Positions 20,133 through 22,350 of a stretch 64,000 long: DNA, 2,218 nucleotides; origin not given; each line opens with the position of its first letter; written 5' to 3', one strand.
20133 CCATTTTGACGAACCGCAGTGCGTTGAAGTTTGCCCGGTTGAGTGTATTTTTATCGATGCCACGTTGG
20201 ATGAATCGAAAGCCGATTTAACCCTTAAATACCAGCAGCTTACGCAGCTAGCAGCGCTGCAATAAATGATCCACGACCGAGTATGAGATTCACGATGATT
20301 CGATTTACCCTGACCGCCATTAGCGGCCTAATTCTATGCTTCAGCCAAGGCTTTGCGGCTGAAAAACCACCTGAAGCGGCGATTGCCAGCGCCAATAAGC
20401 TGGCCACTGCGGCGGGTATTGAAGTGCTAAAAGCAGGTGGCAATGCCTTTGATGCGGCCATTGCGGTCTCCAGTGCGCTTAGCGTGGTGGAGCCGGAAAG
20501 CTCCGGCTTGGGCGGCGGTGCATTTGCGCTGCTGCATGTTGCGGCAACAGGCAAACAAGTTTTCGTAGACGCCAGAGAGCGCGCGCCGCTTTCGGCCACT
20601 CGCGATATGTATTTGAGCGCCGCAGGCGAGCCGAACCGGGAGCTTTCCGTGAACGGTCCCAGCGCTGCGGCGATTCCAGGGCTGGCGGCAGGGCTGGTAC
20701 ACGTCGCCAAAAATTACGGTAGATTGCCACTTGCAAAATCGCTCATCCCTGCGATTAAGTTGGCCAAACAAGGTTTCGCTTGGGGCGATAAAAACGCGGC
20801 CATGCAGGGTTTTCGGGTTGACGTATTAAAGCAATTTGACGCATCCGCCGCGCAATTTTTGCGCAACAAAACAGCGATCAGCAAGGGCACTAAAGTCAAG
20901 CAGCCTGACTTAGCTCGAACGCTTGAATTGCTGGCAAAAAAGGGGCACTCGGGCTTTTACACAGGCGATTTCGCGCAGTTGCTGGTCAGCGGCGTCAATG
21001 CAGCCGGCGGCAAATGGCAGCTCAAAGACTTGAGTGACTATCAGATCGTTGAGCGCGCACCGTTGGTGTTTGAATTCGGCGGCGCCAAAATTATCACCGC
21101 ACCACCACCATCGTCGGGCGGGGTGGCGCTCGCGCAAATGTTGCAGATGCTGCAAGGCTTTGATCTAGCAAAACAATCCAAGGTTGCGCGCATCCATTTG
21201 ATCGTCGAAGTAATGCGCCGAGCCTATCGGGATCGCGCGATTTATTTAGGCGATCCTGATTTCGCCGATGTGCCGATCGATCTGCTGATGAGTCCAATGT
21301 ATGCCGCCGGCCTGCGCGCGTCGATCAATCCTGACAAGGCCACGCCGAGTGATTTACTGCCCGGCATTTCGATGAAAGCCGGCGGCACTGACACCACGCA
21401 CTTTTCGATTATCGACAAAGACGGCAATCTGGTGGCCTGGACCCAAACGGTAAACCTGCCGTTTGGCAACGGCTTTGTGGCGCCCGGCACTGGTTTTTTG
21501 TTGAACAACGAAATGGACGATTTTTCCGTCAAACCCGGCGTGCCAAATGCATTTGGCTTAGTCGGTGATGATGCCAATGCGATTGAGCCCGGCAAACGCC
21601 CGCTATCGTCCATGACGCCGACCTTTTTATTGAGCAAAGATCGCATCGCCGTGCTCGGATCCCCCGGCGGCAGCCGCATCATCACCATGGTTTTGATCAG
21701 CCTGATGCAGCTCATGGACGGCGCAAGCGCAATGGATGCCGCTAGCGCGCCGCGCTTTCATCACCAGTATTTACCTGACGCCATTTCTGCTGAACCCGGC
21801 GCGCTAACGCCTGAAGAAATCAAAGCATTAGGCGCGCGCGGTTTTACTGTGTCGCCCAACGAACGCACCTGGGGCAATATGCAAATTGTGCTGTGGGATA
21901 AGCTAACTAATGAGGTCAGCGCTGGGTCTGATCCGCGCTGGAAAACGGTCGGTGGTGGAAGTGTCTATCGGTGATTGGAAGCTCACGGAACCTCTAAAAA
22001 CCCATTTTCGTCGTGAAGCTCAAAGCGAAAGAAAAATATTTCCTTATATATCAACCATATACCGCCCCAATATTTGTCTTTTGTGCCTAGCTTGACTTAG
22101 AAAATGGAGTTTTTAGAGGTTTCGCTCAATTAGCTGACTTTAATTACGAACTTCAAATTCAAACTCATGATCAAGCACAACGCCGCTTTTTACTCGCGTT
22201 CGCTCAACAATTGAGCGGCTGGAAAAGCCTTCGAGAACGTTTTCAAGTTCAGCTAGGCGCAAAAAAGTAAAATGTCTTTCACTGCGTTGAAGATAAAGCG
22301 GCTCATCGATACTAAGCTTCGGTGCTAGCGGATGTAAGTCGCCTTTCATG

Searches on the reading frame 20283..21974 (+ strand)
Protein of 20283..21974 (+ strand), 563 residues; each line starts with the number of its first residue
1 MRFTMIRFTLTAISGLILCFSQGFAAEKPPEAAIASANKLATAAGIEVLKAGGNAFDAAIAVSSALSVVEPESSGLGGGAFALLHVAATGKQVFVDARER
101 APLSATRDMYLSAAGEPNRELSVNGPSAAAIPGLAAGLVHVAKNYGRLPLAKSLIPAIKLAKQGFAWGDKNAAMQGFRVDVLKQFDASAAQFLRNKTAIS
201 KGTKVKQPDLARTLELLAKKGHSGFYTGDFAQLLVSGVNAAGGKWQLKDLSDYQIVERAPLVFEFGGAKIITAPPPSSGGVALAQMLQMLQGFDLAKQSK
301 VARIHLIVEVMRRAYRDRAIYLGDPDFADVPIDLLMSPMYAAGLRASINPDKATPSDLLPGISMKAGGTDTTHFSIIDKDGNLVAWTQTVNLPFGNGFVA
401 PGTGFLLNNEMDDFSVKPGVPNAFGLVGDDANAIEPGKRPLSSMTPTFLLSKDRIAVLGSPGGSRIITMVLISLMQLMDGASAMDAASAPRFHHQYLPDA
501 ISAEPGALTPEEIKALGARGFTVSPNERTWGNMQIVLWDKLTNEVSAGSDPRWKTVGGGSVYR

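Call 23: list_cluster_members(proteins=[P0001, window:20283-21974:+, window:22140-22766:-, window:498-3368:+])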
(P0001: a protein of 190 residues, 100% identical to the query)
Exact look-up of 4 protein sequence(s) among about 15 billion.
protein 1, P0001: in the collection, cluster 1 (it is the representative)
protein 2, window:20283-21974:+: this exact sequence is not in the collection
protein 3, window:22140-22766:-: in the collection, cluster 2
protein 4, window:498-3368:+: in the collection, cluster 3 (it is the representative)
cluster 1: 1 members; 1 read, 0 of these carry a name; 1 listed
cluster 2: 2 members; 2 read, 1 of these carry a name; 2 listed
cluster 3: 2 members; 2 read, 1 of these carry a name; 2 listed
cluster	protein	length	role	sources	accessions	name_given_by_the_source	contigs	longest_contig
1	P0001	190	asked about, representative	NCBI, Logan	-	-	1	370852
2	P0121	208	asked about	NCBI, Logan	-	-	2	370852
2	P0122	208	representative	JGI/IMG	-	SAM-dependent methyltransferase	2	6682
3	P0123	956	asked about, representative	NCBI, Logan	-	-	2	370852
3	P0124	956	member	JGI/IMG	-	serine protease AprX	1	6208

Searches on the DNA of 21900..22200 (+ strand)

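Call 24: search_dna_similar(query=window:21981-22129:+, collection=plasmids, mode=distant, max_evalue=0.01)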
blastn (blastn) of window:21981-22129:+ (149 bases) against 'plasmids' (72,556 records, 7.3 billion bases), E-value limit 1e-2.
No match.

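Call 74: search_rna_families(source=window, start=21900, end=22200, threshold=evalue, max_evalue=1)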
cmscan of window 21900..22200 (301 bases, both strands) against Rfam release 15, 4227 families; matches with E-value up to 1: 3.
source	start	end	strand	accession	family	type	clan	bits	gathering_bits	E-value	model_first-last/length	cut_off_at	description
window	21980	22130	+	RF04210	MIR8643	Gene; miRNA;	-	18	135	0.37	1-150/150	no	MIR8643 microRNA precursor family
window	21990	22120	-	RF04128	MIR8562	Gene; miRNA;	-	17.4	211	0.49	1-242/242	no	MIR8562 microRNA precursor family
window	21990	22120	+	RF04128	MIR8562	Gene; miRNA;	-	16.8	211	0.68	1-242/242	no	MIR8562 microRNA precursor family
